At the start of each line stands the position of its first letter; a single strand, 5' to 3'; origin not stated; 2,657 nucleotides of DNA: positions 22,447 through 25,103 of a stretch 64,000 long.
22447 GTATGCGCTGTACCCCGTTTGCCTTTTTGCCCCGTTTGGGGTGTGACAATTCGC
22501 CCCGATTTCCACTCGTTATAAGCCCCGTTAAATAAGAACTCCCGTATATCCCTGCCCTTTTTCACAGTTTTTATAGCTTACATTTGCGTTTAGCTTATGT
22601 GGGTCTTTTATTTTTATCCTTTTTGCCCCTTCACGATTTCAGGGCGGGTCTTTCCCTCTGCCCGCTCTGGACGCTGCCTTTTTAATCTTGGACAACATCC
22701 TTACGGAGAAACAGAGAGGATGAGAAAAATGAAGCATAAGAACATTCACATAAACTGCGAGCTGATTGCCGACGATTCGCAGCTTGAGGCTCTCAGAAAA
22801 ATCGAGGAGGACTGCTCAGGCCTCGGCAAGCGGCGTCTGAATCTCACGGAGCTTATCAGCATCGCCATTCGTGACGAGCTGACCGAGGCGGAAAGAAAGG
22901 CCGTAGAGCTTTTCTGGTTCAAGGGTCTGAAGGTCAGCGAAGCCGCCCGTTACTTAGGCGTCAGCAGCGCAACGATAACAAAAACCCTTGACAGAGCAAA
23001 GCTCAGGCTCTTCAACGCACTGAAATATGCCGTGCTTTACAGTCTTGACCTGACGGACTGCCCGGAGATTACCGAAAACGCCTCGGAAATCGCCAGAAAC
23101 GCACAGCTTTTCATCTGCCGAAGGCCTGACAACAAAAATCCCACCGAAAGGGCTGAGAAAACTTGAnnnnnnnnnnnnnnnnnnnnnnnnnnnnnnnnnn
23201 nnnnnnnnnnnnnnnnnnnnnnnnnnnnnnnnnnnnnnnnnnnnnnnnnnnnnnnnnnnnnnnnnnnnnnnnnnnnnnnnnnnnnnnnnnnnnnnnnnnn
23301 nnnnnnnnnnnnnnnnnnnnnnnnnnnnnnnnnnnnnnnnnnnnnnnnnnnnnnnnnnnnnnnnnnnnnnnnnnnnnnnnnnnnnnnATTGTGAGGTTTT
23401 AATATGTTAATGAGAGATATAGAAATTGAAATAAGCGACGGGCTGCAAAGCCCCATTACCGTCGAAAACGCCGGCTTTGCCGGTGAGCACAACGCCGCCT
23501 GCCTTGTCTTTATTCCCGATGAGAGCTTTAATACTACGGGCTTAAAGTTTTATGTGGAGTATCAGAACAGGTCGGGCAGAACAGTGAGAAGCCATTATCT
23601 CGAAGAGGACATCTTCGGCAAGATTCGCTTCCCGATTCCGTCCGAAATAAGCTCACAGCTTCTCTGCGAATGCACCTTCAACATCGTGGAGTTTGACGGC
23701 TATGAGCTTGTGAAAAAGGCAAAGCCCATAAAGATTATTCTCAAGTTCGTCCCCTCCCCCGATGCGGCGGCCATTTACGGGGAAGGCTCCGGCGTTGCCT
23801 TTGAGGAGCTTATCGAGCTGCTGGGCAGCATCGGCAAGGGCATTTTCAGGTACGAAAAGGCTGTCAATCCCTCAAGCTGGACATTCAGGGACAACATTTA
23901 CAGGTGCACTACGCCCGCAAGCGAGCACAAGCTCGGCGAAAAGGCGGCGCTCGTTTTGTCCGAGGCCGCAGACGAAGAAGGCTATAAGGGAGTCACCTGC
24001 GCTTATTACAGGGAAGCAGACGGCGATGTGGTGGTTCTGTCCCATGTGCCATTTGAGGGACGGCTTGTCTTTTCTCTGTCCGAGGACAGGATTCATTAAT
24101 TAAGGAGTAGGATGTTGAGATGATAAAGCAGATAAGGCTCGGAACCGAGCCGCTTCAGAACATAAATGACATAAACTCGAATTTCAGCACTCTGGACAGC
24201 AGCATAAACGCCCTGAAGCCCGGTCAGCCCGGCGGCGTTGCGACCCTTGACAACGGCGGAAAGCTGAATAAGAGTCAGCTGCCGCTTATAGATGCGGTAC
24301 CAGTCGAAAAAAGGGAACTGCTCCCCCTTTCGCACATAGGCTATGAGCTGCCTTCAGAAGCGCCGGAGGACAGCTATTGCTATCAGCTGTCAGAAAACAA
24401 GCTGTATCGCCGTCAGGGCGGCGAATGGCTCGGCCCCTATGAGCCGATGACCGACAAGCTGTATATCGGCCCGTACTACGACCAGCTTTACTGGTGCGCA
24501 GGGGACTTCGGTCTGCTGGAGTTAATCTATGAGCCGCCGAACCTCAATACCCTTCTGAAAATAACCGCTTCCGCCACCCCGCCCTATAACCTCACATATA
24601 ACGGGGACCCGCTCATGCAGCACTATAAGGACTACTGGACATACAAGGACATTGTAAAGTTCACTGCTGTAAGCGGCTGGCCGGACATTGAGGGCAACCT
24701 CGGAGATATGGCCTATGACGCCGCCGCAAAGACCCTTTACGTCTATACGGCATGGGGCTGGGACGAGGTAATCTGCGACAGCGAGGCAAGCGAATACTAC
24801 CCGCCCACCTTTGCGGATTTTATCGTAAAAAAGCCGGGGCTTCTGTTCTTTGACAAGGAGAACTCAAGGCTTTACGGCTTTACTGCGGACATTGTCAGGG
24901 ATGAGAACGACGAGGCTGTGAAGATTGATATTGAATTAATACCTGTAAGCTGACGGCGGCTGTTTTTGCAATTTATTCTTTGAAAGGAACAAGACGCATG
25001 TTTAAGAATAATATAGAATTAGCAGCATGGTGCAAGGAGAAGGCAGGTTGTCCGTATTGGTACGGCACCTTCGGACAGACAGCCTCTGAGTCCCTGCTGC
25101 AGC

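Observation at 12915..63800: Five dispersed G-rich intergenic islands appear to be one previously uncharacterised repeat family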

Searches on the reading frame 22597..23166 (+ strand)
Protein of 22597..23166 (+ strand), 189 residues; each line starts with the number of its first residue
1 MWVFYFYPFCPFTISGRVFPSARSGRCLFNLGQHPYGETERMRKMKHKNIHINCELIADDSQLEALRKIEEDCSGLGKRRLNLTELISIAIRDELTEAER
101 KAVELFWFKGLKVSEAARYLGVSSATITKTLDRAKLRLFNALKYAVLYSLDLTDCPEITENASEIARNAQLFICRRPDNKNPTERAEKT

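Call 27: search_protein_families(library=pfam, proteins=[window:22597-23166:+], max_evalue=0.01)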
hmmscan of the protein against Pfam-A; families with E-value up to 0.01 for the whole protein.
window:22597-23166:+ (189 aa): 6 families
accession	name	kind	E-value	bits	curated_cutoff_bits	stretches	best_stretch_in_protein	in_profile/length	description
PF08281.18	Sigma70_r4_2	-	5.6e-08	32.8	25.7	1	93-138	9-54/54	Sigma-70, region 4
PF07638.17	Sigma70_ECF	-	8.2e-06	26.3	21.1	1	93-141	135-182/185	ECF sigma factor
PF04545.22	Sigma70_r4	-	5.4e-05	23.1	24.1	1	93-137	3-47/50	Sigma-70, region 4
PF13384.12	HTH_23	-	0.00078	19.6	24.6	1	103-133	11-40/50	Homeodomain-like domain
PF02001.22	DUF134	-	0.0028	18.6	27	1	94-142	34-82/98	Protein of unknown function DUF134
PF07453.19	NUMOD1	-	0.0084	16.8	22.8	0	113-131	19-37/37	NUMOD1 domain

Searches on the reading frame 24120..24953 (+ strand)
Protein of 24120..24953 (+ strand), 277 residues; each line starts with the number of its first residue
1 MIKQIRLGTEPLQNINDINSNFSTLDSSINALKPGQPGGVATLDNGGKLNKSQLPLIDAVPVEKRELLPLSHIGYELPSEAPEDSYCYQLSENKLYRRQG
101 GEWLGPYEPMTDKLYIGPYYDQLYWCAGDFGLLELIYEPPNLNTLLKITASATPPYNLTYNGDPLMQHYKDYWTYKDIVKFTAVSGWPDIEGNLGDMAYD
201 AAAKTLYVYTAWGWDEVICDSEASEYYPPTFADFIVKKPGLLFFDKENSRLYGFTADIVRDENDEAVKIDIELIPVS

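Call 27: search_protein_families(library=pfam, proteins=[window:24120-24953:+], max_evalue=0.01)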
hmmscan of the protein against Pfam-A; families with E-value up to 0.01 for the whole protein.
window:24120-24953:+ (277 aa): 0 families

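Call 86: find_homologous_proteins(query=window:24120-24953:+, max_evalue=0.00001)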
Query window:24120-24953:+ (277 aa): 1 proteins with E <= 0.00001 among 610 candidates.
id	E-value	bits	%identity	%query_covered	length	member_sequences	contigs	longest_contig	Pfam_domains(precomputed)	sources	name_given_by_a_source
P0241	4.8e-188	642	100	100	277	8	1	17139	-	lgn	-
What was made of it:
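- B abuts a cassette whose one tested protein (277 aa) has no relative in the database (call 86). The one tested protein of the neighbouring cassette (277 aa) has no relative in the database, so its neighbourhood could not be compared across species (call 86).
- Tried and rejected: The 277-aa protein next to B has no relatives at all, so B's neighbourhood could not be compared across species (call 86).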
